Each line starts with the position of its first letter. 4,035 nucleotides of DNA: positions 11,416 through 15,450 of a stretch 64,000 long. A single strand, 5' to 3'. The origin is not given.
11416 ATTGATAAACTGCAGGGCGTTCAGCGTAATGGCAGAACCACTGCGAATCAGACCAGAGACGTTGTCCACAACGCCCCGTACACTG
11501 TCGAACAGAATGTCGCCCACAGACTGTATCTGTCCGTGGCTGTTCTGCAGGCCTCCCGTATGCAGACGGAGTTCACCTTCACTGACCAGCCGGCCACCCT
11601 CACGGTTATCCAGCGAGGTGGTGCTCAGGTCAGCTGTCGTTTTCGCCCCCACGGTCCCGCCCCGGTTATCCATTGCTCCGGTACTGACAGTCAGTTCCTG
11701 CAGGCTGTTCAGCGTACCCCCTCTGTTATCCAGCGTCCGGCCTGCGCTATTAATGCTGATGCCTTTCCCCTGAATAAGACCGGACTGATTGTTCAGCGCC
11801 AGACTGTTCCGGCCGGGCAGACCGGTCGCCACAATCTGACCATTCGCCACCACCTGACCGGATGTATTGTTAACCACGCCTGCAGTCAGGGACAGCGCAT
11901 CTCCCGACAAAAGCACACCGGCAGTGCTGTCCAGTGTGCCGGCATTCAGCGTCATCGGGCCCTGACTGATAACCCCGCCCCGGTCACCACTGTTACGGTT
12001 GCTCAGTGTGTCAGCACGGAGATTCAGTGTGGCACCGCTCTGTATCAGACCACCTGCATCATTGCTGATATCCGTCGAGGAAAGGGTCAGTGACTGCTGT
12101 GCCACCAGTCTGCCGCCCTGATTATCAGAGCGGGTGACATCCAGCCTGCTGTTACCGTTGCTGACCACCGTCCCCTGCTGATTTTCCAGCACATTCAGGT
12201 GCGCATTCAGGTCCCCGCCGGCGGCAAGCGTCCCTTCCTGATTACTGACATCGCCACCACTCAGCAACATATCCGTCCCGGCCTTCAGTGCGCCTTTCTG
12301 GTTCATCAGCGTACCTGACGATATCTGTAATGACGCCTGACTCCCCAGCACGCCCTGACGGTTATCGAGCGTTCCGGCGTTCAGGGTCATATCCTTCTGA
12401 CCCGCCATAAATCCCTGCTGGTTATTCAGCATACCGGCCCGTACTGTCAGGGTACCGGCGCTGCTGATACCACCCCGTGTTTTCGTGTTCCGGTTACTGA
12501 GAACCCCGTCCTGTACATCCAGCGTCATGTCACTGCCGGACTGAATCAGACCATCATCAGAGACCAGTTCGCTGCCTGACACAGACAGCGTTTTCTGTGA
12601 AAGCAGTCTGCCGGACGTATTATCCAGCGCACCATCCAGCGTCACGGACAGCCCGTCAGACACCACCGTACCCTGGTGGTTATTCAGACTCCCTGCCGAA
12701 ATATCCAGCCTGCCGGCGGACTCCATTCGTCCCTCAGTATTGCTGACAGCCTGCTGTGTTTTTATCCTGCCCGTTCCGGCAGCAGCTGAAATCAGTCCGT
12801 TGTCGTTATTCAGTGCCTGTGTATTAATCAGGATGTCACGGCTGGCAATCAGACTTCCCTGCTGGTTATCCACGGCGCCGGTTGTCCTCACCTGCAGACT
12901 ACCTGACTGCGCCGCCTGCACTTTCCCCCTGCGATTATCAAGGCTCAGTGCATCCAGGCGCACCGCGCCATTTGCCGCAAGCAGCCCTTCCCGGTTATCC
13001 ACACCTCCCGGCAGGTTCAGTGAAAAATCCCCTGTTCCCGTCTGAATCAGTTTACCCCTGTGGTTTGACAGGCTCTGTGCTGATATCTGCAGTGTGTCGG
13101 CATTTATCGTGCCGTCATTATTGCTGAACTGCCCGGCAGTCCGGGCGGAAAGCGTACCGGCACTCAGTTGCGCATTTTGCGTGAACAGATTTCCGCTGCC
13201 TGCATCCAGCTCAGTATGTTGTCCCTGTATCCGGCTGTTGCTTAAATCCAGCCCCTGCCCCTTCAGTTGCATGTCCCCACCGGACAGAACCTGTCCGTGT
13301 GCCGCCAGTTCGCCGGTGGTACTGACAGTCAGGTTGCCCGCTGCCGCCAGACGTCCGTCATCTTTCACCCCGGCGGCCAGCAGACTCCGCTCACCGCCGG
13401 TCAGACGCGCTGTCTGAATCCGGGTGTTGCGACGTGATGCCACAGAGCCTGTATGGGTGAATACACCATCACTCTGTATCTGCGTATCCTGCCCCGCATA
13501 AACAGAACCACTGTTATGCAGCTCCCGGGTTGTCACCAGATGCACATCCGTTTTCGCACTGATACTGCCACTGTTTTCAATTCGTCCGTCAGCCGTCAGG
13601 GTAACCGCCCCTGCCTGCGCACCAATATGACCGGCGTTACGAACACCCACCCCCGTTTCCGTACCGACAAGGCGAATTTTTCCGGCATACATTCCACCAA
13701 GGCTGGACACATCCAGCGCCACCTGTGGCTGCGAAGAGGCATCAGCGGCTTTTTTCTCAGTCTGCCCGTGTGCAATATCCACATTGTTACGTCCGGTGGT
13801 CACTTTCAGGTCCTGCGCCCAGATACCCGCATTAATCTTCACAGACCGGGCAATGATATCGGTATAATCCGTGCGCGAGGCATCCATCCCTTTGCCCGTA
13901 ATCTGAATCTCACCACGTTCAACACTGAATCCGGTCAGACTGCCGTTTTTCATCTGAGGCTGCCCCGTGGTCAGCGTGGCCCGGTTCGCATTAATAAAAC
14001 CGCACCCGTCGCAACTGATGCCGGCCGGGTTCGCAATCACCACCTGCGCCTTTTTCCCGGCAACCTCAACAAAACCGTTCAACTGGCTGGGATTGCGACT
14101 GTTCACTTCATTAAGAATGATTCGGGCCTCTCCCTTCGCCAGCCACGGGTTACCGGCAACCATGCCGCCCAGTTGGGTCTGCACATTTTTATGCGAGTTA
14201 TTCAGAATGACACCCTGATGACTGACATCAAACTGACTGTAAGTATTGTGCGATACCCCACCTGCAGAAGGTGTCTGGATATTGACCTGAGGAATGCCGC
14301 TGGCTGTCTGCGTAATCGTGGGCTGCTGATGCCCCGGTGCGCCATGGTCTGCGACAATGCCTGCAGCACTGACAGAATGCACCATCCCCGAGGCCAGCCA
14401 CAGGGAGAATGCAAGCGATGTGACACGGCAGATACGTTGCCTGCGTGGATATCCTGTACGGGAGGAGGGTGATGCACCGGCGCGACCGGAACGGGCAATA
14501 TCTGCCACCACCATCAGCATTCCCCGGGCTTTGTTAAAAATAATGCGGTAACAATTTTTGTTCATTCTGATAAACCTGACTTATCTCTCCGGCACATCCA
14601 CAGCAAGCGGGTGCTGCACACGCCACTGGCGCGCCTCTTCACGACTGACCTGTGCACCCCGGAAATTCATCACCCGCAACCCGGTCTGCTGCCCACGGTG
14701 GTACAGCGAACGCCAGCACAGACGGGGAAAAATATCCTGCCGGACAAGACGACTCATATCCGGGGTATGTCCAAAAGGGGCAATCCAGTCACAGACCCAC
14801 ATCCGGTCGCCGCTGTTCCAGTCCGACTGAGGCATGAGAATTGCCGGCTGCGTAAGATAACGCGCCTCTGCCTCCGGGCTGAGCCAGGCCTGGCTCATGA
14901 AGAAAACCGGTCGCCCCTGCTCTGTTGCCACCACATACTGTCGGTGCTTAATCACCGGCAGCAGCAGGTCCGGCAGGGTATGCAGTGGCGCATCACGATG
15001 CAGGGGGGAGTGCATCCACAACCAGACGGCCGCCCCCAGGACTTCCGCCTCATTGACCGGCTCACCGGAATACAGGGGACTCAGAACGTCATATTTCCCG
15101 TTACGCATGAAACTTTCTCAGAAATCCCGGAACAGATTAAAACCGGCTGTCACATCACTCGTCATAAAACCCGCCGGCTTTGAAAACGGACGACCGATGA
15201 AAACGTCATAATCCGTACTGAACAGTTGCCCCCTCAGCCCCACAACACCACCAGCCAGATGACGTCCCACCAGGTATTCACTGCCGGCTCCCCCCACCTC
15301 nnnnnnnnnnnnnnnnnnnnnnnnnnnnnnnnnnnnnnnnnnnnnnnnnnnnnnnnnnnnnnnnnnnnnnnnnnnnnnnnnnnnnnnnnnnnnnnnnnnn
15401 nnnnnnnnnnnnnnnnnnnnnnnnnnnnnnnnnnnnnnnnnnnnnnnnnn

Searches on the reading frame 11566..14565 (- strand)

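Call 27: profile_search(protein=window:11566-14565:-)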
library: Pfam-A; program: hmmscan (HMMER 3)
A. the first sequence (1000 residues): domains with independent E <= 10: 15; with E <= 0.001: 4
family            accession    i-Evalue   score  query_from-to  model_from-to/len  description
TPS               PF05860.19    1.8e-57   195.6      68-330         1-251/252  TPS secretion domain
ESPR              PF13018.11    1.6e-10    41.7       1-38          1-37/50  Extended Signal Peptide of Type V secretion system
Fil_haemagg       PF05594.20    1.8e-06    28.9     702-787         2-69/72  Haemagglutinin repeat
Fil_haemagg       PF05594.20    0.00044    21.3     801-858         1-59/72  Haemagglutinin repeat
Fil_haemagg       PF05594.20     0.0069    17.5     334-399         7-66/72  Haemagglutinin repeat
Fil_haemagg       PF05594.20     0.0083    17.2     861-914        18-71/72  Haemagglutinin repeat
Fil_haemagg       PF05594.20      0.021    15.9     404-440        20-56/72  Haemagglutinin repeat
Fil_haemagg       PF05594.20      0.021    15.9     935-999        11-68/72  Haemagglutinin repeat
Fil_haemagg       PF05594.20       0.12    13.6     510-568         4-71/72  Haemagglutinin repeat
Fil_haemagg       PF05594.20       0.14    13.3     616-682         2-70/72  Haemagglutinin repeat
Fil_haemagg       PF05594.20       0.22    12.7     763-809        11-51/72  Haemagglutinin repeat
Fil_haemagg       PF05594.20       0.37    12.0     594-650         1-71/72  Haemagglutinin repeat
TPS               PF05860.19        1.2     9.5     447-580       112-243/252  TPS secretion domain
SCP2_2            PF13530.11        1.5     9.8     256-299        30-74/105  Sterol carrier protein domain
Fil_haemagg       PF05594.20        3.9     8.7     554-610         3-71/72  Haemagglutinin repeat

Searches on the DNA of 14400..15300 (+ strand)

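Call 8: search_dna_similar(query=window:14400-15300:+, collection=ecoli_genomes, mode=near, max_rows=15)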
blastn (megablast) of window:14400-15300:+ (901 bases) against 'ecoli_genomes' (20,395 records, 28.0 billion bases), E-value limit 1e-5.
Records with a match: 198; places in all: 217; records where one place covers at least 80% of the query: 189.
Genomes with a match: 198 of 5426; with a place that covers at least 80% of the query: 189. Places per genome that has any: lowest 1, median 1, highest 3. On chromosomes: 217 places; on plasmids: 0.
Best place of each record, by identity: >=99% 3; 95-99% 190; 90-95% 5.
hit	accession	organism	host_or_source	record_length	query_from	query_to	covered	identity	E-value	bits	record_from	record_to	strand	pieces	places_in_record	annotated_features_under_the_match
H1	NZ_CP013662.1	Escherichia coli strain 08-00022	Homo sapiens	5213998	1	901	100%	99.0%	0e+0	1615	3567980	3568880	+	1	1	toxin-activating lysine-acyltransferase | ShlB/FhaC/HecB family hemolysin secretion/activation protein | filamentous hemagglutinin N-terminal domain-containing protein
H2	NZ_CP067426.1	Escherichia coli O22:H8 strain 154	Rectal swab of live bovine cattle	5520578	1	901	100%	99.0%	0e+0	1615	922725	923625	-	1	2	toxin-activating lysine-acyltransferase | ShlB/FhaC/HecB family hemolysin secretion/activation protein | filamentous hemagglutinin N-terminal domain-containing protein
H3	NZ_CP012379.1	Escherichia coli strain PAR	cockatoo feces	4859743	1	901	100%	98.9%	0e+0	1609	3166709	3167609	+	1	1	toxin-activating lysine-acyltransferase | ShlB/FhaC/HecB family hemolysin secretion/activation protein | filamentous hemagglutinin N-terminal domain-containing protein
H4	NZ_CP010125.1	Escherichia coli strain C8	cow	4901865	1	901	100%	98.9%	0e+0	1609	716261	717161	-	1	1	toxin-activating lysine-acyltransferase | ShlB/FhaC/HecB family hemolysin secretion/activation protein | filamentous hemagglutinin N-terminal domain-containing protein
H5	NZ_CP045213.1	Escherichia coli strain EH41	Homo sapiens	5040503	1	901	100%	98.8%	0e+0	1604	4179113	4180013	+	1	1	toxin-activating lysine-acyltransferase | ShlB/FhaC/HecB family hemolysin secretion/activation protein | filamentous hemagglutinin N-terminal domain-containing protein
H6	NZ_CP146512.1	Escherichia coli strain EH53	Homo sapiens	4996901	1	901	100%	98.8%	0e+0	1604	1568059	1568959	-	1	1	toxin-activating lysine-acyltransferase | ShlB/FhaC/HecB family hemolysin secretion/activation protein | filamentous hemagglutinin N-terminal domain-containing protein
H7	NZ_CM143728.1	Escherichia coli strain CFIAFB20190157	food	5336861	1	901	100%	98.8%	0e+0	1604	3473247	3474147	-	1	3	toxin-activating lysine-acyltransferase | ShlB/FhaC/HecB family hemolysin secretion/activation protein | filamentous hemagglutinin N-terminal domain-containing protein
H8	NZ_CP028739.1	Escherichia coli strain A36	Pseudomys apodemoides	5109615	1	901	100%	98.7%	0e+0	1598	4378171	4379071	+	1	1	toxin-activating lysine-acyltransferase | ShlB/FhaC/HecB family hemolysin secretion/activation protein | filamentous hemagglutinin N-terminal domain-containing protein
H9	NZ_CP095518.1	Escherichia coli strain GN02350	Homo sapiens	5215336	1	901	100%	98.6%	0e+0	1592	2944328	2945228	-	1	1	toxin-activating lysine-acyltransferase | ShlB/FhaC/HecB family hemolysin secretion/activation protein | filamentous hemagglutinin N-terminal domain-containing protein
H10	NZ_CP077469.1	Escherichia coli O111:H11 strain 8D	Homo sapiens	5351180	1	901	100%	98.6%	0e+0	1592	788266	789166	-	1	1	toxin-activating lysine-acyltransferase | ShlB/FhaC/HecB family hemolysin secretion/activation protein | filamentous hemagglutinin N-terminal domain-containing protein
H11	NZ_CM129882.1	Escherichia coli strain MB06234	seawater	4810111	6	901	99%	98.7%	0e+0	1589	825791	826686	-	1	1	toxin-activating lysine-acyltransferase | ShlB/FhaC/HecB family hemolysin secretion/activation protein | filamentous hemagglutinin N-terminal domain-containing protein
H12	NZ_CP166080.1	Escherichia coli strain CEA224S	Homo sapiens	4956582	6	901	99%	98.7%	0e+0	1589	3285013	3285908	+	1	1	toxin-activating lysine-acyltransferase | ShlB/FhaC/HecB family hemolysin secretion/activation protein | filamentous hemagglutinin N-terminal domain-containing protein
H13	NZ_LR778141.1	Escherichia coli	water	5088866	6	901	99%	98.7%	0e+0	1589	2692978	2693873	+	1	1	toxin-activating lysine-acyltransferase | ShlB/FhaC/HecB family hemolysin secretion/activation protein | filamentous hemagglutinin N-terminal domain-containing protein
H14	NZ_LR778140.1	Escherichia coli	water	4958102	6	901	99%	98.7%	0e+0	1589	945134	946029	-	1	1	toxin-activating lysine-acyltransferase | ShlB/FhaC/HecB family hemolysin secretion/activation protein | filamentous hemagglutinin N-terminal domain-containing protein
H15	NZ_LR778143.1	Escherichia coli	sediment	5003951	6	901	99%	98.7%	0e+0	1589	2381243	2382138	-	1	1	toxin-activating lysine-acyltransferase | ShlB/FhaC/HecB family hemolysin secretion/activation protein | filamentous hemagglutinin N-terminal domain-containing protein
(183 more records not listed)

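Call 11: get_annotated_region(hit=H1, flank=12000)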
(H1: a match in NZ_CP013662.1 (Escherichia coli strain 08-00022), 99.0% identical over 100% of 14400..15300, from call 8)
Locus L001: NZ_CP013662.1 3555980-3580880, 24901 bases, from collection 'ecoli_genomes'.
description: Escherichia coli strain 08-00022 chromosome, complete genome
organism: Escherichia coli strain 08-00022 (NCBI taxid 562)
replicon: chromosome; assembly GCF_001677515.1
host: Homo sapiens; source: bagged lettuce; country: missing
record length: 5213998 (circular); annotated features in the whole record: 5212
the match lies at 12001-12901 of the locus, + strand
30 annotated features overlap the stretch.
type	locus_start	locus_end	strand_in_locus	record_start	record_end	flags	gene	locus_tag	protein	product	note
CDS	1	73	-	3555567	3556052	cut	-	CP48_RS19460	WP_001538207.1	hypothetical protein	-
CDS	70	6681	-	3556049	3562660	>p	-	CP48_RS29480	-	hemagglutinin repeat-containing protein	incomplete; partial in the middle of a contig; missing N-terminus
CDS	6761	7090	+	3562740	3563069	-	tnpA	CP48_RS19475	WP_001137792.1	IS66 family insertion sequence element accessory protein TnpA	-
CDS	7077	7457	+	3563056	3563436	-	tnpB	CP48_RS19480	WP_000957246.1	IS66 family insertion sequence element accessory protein TnpB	TnpB, as the term is used for proteins encoded by IS66 family insertion elements, is considered an accessory protein, ...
CDS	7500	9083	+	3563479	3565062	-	tnpC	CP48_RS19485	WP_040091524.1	IS66 family transposase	-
CDS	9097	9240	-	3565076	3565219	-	-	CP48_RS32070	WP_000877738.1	hypothetical protein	-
CDS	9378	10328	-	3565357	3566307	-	-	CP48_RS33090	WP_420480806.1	hypothetical protein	-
CDS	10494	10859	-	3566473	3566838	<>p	-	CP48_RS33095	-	hypothetical protein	incomplete; partial in the middle of a contig; missing N-terminus and C-terminus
CDS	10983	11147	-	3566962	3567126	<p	-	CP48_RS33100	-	hypothetical protein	incomplete; partial in the middle of a contig; missing C-terminus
CDS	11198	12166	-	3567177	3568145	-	-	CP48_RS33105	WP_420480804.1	filamentous hemagglutinin N-terminal domain-containing protein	-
CDS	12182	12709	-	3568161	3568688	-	-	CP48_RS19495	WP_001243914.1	toxin-activating lysine-acyltransferase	-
CDS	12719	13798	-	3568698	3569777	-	-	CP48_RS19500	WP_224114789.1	ShlB/FhaC/HecB family hemolysin secretion/activation protein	-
CDS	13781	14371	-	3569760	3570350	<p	-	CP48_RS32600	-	POTRA domain-containing protein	incomplete; partial in the middle of a contig; missing C-terminus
CDS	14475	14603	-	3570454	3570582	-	-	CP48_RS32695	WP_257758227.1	hypothetical protein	-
CDS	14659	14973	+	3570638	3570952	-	-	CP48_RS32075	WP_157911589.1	hypothetical protein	-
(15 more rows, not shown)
